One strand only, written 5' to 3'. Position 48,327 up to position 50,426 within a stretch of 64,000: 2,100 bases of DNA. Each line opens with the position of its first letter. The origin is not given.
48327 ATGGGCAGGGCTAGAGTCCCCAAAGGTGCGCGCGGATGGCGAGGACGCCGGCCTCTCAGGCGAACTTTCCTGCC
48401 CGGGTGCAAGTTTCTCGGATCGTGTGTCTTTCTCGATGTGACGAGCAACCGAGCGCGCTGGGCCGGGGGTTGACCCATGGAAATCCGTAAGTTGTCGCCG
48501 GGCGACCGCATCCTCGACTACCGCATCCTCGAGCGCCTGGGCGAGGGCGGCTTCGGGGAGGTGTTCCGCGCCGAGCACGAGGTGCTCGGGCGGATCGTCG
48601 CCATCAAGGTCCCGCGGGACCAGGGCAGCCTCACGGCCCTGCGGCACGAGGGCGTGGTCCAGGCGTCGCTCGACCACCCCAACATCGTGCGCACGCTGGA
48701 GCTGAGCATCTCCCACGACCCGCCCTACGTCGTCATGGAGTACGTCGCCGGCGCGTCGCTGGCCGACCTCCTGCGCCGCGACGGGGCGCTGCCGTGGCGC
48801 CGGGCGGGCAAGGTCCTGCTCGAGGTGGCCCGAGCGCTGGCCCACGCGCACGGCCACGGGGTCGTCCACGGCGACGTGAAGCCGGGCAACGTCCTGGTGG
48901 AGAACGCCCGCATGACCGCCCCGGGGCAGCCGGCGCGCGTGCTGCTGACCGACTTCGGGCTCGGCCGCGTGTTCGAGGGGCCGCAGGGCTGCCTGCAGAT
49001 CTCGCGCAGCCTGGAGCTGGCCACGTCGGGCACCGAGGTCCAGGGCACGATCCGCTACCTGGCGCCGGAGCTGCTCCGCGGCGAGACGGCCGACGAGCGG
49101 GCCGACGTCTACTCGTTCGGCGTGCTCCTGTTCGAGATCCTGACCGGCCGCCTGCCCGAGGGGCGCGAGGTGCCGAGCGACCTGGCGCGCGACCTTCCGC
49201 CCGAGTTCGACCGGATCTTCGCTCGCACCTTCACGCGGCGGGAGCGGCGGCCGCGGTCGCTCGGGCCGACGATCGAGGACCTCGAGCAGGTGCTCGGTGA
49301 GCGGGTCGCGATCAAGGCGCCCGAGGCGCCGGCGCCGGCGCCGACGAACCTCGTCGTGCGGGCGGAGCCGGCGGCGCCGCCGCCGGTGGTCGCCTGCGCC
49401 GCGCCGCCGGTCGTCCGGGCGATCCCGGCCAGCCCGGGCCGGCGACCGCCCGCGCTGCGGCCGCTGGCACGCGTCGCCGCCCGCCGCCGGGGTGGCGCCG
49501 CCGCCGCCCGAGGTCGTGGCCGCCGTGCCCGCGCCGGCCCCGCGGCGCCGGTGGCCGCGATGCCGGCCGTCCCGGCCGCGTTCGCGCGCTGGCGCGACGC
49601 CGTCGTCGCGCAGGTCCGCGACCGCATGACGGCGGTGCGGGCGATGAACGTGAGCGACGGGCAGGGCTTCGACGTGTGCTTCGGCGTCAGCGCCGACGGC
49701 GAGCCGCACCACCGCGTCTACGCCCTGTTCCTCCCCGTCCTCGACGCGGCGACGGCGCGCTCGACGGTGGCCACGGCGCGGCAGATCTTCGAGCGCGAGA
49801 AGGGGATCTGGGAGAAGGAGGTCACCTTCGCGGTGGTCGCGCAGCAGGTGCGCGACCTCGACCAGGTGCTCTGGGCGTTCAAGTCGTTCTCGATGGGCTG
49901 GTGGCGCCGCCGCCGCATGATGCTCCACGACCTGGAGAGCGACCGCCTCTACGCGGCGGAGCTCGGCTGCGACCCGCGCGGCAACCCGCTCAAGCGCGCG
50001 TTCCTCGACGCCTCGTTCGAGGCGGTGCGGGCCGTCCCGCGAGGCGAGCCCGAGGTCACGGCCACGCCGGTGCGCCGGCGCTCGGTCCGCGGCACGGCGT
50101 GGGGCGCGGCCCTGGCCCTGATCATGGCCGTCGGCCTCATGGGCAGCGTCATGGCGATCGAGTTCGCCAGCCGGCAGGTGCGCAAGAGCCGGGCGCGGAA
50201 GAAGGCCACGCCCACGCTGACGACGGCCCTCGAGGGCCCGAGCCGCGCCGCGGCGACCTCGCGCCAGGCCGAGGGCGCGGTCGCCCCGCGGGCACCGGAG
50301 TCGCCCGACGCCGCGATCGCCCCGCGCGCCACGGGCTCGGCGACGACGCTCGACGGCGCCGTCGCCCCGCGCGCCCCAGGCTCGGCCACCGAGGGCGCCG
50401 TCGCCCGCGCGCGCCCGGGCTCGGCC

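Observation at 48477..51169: Pseudokinase–TM protein interrupted by about 20 copies of a 39-bp repeat whose ±1-nt variants scramble the frame; all three frames are open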

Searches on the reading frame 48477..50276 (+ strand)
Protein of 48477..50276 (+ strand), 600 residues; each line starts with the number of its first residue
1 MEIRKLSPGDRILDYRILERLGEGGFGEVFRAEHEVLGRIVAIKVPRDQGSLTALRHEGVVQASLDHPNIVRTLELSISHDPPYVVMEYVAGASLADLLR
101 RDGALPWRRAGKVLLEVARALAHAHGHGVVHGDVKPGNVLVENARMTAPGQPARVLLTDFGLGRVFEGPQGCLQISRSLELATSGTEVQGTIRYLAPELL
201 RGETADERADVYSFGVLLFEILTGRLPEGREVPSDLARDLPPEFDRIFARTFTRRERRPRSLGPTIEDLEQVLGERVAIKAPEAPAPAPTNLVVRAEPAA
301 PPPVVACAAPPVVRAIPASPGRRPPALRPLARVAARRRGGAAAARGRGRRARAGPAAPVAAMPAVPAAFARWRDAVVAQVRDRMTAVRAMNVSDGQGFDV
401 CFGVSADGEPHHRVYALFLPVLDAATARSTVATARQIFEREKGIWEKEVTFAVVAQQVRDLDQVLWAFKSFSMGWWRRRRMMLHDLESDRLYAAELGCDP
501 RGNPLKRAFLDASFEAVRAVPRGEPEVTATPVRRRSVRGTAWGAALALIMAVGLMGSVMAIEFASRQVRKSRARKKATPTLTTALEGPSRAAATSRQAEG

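Call 9: find_homologous_proteins(query=window:48477-50276:+, max_evalue=0.00001)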
Query window:48477-50276:+ (600 aa): 3369 proteins with E <= 0.00001 among 8000 candidates; the best 120 are listed.
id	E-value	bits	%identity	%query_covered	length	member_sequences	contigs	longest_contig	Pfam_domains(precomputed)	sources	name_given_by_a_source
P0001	2.6e-270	916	73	98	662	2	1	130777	PF07714.24,PF00069.32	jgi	jgi:hypothetical protein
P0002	4.5e-246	836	70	97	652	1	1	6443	PF07714.24,PF00069.32,PF03109.23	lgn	-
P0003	4.8e-229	780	65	100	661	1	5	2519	PF07714.24,PF00069.32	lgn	-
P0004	4.3e-225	767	79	46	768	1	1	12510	PF07714.24,PF00069.32,PF03109.23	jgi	jgi:serine/threonine protein kinase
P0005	1.2e-222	759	64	97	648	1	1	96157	PF07714.24,PF00069.32,PF03109.23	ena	-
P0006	3.7e-221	754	63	100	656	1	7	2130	PF07714.24,PF00069.32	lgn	-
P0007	1.7e-220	752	62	97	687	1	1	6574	PF07714.24,PF00069.32,PF03109.23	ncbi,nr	ncbi:protein kinase [Planctomycetota bacterium]|nr:protein kinase [Planctomycetota bacterium]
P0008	8.5e-218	743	81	45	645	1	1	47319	PF07714.24,PF00069.32,PF03109.23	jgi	-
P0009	3.6e-216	737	62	100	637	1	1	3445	PF07714.24,PF00069.32,PF03109.23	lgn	-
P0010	6.5e-216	736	62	98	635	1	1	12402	PF07714.24,PF00069.32,PF03109.23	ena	-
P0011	2.7e-211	721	62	96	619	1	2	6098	PF07714.24,PF00069.32,PF03109.23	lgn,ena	-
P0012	1.1e-208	713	76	44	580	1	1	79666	PF07714.24,PF00069.32,PF03109.23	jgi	jgi:serine/threonine protein kinase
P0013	1.2e-208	712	61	96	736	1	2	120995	PF07714.24,PF00069.32,PF03109.23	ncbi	ncbi:MAG: protein kinase [Planctomycetota bacterium]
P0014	1.2e-202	693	58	99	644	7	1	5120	PF07714.24,PF00069.32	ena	-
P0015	7.3e-200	683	55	96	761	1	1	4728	PF07714.24,PF00069.32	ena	-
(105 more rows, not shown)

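Call 14: search_protein_families(library=pfam, proteins=[window:48477-50276:+], max_evalue=0.01)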
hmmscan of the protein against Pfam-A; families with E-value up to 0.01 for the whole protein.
window:48477-50276:+ (600 aa): 4 families
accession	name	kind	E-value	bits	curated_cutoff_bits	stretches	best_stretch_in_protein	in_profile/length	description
PF00069.31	Pkinase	-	6.2e-43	147.5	31.7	1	15-229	1-198/263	Protein kinase domain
PF07714.23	PK_Tyr_Ser-Thr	-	1.7e-31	109.9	23.1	1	17-227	3-204/258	Protein tyrosine and serine/threonine kinase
PF03109.22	ABC1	-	1.9e-05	24.4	22.9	1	84-163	144-214/244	ABC1 atypical kinase-like domain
PF06293.20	Kdo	-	0.0047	16.8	21.3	1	85-160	94-166/207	Lipopolysaccharide kinase (Kdo/WaaP) family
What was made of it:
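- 48477..49290 (+): N-terminal Hanks-type Ser/Thr kinase domain, non-RD (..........). The ATG at 48477 matches the orthologues' N-terminus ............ Pfam Pkinase E 6e-43, aa 15-229 (call 14).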

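Call 20: find_related_loci(query=A1, collection=genome_contigs, flank=4000)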
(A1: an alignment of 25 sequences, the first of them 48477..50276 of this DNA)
Query A1 (600 aa) in genome_contigs; peptide patterns used: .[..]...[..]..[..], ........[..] (x = any residue, [..] = any of these).
598 stretches matched a pattern (row limit reached: there are more); 563 encode a relative of the query (tblastn E <= 1e-3); the best 80 are kept; 80 distinct loci.
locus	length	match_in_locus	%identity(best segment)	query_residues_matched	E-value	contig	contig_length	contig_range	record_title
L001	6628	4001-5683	61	1-578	0e+0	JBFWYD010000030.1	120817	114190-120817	MAG: Planctomycetota bacterium isolate CA_2019_TPBS_156 NODE_1378_length_120817_cov_10.662772_TPBS, whole genome shotgun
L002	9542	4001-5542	57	1-576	0e+0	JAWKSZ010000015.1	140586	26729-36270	MAG: Planctomycetota bacterium isolate ABC1.64 ABC1.64.fa-15, whole genome shotgun sequence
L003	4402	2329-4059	45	1-581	2e-153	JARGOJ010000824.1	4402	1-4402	MAG: Planctomycetota bacterium isolate bin_em_oilr2.004 NODE_9374_length_4402_cov_4.016793, whole genome shotgun sequenc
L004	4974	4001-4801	82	1-273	6e-140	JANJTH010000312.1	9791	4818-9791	MAG: Planctomycetota bacterium isolate RX1_metabat.bin.42 RX1_metabat.bin.42_RX1_k141_231018, whole genome shotgun seque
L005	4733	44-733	48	334-564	3e-61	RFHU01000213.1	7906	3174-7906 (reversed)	MAG: Planctomycetota bacterium isolate J058 k99_520861, whole genome shotgun sequence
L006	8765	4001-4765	43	9-261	3e-47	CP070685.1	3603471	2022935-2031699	MAG: Phycisphaerales bacterium isolate bin658 chromosome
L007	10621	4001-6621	41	4-229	3e-39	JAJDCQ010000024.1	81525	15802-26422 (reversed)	MAG: Planctomycetota bacterium isolate OFTM393 OFTM393_23, whole genome shotgun sequence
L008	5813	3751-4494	38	15-286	3e-37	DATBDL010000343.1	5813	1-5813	MAG TPA_asm: Pseudonocardiaceae bacterium isolate SMAG_U5810 k141_1491534, whole genome shotgun sequence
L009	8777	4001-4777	38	15-291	3e-35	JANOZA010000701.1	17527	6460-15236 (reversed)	MAG: Verrucomicrobiota bacterium isolate VAR_79_metabat_569 VAR_79_k141_767187, whole genome shotgun sequence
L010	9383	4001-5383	34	15-263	7e-35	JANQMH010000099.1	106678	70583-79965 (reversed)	MAG: Exilibacterium sp. isolate PL25a_bin.9 k99_3157928, whole genome shotgun sequence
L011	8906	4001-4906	33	14-298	2e-34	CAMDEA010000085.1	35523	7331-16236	MAG: Planctomyces sp. SH-PL62 isolate MaH-09apr19-81 genome assembly, contig: MaH-09apr19-C2553, whole genome shotgun se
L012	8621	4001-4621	39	6-227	3e-34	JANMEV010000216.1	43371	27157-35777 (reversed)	MAG: Planctomycetota bacterium isolate OTE_70b_metabat_413 OTE_70b_k141_3998767, whole genome shotgun sequence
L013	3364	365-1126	32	15-270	5e-33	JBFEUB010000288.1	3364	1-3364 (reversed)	MAG: Desulfobacteria bacterium isolate Mix_mud07.2021.05.48 k141_2027179_length_3364_cov_9.5644, whole genome shotgun se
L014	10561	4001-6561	39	4-229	5e-33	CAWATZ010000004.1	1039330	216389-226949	MAG: uncultured Planctomycetota bacterium isolate MFD02248.bin.2.136 genome assembly, contig: contig_16893, whole genome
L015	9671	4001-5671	33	1-255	1e-32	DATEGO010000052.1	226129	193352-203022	MAG TPA_asm: Candidatus Acidoferrum sp. isolate SMAG_U8787 k141_205702, whole genome shotgun sequence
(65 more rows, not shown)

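Call 21: find_encoding_contigs(protein=P0001, flank=6000, max_places=3)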
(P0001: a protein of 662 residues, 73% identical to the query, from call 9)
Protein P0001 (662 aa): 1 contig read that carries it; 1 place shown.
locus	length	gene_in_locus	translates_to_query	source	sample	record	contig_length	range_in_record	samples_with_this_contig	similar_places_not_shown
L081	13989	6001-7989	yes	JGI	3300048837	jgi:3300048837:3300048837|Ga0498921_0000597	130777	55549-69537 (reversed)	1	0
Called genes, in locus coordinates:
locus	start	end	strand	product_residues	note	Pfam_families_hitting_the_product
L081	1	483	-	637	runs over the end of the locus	PF05157:MshEN, PF00437:T2SSE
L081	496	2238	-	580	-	-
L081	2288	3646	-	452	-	PF00437:T2SSE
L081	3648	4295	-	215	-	-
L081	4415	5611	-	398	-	PF00072:Response_reg, PF00069:Pkinase, PF07714:PK_Tyr_Ser-Thr, PF01636:APH (faint), PF03109:ABC1 (weak), PF14531:Kinase-like (weak)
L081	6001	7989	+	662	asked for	PF00069:Pkinase, PF07714:PK_Tyr_Ser-Thr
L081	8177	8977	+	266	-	-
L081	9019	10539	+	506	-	PF01636:APH (faint), PF03109:ABC1 (faint), PF00069:Pkinase, PF07714:PK_Tyr_Ser-Thr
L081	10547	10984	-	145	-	-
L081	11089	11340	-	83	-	-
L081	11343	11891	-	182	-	-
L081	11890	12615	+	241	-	PF01149:Fapy_DNA_glyco, PF06831:H2TH, PF06827:zf-FPG_IleRS (weak)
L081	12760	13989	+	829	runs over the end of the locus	PF00343:Phosphorylase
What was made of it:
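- The relatives found are mostly from metagenomes or MAGs (calls 9, 20, 21), so the source may be too.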

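Call 22: find_encoding_contigs(protein=P0015, flank=3000, max_places=3)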
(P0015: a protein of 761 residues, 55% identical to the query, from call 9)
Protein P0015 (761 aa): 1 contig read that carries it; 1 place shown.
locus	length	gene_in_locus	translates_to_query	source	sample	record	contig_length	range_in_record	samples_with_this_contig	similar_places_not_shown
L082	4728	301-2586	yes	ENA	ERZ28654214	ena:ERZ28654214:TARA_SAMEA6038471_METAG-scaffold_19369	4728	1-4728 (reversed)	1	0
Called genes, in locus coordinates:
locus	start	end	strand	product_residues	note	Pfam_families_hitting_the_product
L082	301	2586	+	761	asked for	PF00069:Pkinase, PF07714:PK_Tyr_Ser-Thr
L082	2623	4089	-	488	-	PF13230:GATase_4 (weak), PF13522:GATase_6, PF13537:GATase_7, PF00156:Pribosyltran (weak)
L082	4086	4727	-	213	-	?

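Call 28: find_related_loci(query=A1, collection=metagenome_contigs, flank=3500)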
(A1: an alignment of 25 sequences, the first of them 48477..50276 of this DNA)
Query A1 (600 aa) in metagenome_contigs; peptide patterns used: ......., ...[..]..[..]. (x = any residue, [..] = any of these).
600 stretches matched a pattern (row limit reached: there are more); 535 encode a relative of the query (tblastn E <= 1e-3); the best 80 are kept; 80 distinct loci.
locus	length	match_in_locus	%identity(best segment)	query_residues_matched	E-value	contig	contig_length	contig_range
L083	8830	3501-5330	56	1-591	0e+0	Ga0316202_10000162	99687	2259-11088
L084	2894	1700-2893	72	1-399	2e-175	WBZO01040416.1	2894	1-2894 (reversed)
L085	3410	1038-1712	38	9-236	1e-36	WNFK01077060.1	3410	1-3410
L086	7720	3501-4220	37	15-255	3e-36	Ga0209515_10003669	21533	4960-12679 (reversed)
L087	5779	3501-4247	34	9-283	4e-34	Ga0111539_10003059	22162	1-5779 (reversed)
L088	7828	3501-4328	33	11-292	1e-33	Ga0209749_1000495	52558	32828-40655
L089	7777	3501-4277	32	10-269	2e-33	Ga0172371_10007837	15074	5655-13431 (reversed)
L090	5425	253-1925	34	1-255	2e-33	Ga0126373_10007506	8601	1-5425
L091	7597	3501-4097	37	15-227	3e-33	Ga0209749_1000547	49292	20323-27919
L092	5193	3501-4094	38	15-227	3e-33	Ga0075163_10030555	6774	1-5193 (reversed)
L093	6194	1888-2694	33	11-278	5e-33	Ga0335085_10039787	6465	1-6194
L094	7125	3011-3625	40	8-224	4e-33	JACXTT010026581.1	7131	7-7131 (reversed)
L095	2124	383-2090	37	15-227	6e-33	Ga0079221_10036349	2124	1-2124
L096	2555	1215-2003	35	15-276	4e-33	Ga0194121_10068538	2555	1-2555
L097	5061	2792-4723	34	4-255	6e-33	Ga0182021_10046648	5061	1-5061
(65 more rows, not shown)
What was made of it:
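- Tried and rejected: L004 reaches 82% but is a partial match, aa 1-273 (calls 20, 28).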
